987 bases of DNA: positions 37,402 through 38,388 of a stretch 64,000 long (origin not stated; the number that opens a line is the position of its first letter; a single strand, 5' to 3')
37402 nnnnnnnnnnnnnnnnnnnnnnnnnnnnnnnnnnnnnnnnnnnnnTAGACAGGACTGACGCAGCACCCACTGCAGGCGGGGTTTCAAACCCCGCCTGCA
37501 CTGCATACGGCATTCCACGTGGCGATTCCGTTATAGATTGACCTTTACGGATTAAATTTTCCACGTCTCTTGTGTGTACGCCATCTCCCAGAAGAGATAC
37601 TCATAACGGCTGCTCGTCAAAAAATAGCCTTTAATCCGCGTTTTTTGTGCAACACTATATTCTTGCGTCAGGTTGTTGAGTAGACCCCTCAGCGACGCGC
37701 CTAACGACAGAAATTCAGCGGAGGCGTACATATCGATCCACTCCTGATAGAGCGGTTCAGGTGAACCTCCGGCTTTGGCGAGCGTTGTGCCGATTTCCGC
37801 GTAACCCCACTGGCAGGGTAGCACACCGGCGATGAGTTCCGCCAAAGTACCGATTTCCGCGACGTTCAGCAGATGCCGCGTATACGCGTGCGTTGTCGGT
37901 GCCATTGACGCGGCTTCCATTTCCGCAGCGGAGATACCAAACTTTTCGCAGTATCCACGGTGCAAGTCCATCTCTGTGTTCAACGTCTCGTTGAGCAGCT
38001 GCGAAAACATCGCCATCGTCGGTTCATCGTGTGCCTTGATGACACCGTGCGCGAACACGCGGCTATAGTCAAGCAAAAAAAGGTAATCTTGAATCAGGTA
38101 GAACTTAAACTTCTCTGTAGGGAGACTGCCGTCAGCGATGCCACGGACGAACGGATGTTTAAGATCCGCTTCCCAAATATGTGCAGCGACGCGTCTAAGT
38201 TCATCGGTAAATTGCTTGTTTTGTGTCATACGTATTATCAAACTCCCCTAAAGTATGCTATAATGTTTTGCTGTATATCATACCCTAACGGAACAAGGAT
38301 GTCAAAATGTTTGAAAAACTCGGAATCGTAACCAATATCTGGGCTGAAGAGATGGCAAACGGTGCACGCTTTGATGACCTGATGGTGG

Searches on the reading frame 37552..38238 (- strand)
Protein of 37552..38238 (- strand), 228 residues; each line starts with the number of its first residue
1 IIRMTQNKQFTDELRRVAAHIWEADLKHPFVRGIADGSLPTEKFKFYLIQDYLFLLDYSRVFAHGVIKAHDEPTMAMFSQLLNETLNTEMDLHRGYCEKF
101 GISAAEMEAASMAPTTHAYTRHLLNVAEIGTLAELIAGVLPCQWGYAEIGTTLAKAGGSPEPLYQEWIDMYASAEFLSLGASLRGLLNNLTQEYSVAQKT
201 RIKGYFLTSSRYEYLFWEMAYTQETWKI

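Call 55: search_protein_families(library=pfam, proteins=[window:37552-38238:-], max_evalue=0.0001)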
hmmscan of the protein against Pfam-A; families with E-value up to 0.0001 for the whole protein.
window:37552-38238:- (228 aa): 1 family
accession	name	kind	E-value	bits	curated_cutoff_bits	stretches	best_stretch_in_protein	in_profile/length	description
PF03070.21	TENA_THI-4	-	3.7e-53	180.9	22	1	19-222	5-209/210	TENA/THI-4/PQQC family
